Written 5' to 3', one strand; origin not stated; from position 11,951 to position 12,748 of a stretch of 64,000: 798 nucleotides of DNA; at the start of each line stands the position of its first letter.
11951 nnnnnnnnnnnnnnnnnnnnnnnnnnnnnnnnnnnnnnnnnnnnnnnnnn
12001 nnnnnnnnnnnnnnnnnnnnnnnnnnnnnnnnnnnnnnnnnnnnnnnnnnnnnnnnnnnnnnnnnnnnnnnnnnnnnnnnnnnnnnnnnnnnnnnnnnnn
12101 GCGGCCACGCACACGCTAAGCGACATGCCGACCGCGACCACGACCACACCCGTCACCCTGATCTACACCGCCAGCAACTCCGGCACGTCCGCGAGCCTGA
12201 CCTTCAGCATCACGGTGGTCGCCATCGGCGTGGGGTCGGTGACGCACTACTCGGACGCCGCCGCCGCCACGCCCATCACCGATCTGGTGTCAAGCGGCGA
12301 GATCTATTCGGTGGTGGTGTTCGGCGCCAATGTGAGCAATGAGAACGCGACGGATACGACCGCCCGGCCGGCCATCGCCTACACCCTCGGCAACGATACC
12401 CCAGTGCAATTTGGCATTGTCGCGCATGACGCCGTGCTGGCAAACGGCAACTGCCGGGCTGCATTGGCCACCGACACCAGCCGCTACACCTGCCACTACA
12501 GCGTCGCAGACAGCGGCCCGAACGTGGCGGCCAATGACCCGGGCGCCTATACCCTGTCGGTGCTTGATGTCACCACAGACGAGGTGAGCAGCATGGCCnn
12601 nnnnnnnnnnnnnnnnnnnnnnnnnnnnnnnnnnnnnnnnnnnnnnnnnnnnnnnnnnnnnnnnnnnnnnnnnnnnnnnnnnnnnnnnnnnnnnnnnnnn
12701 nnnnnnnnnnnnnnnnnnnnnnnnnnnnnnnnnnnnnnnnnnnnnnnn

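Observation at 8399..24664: A giant protein of about 5,400 aa combining Calx-beta, Ig and cadherin arrays with an autotransporter-like barrel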

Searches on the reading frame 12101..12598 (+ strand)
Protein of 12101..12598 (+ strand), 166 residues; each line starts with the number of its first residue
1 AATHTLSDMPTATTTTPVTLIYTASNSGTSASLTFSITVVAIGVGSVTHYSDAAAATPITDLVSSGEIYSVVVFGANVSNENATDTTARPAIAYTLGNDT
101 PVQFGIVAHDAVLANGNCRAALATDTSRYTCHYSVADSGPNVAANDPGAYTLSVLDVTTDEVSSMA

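Call 24: search_protein_families(library=pfam, proteins=[window:12101-12598:+], max_evalue=1)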
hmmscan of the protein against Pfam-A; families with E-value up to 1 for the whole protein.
window:12101-12598:+ (166 aa): 1 family
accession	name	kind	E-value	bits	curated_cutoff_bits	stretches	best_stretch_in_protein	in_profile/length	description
PF18968.5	DUF5707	-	0.051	14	26.8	0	20-41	6-27/98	Family of unknown function (DUF5707)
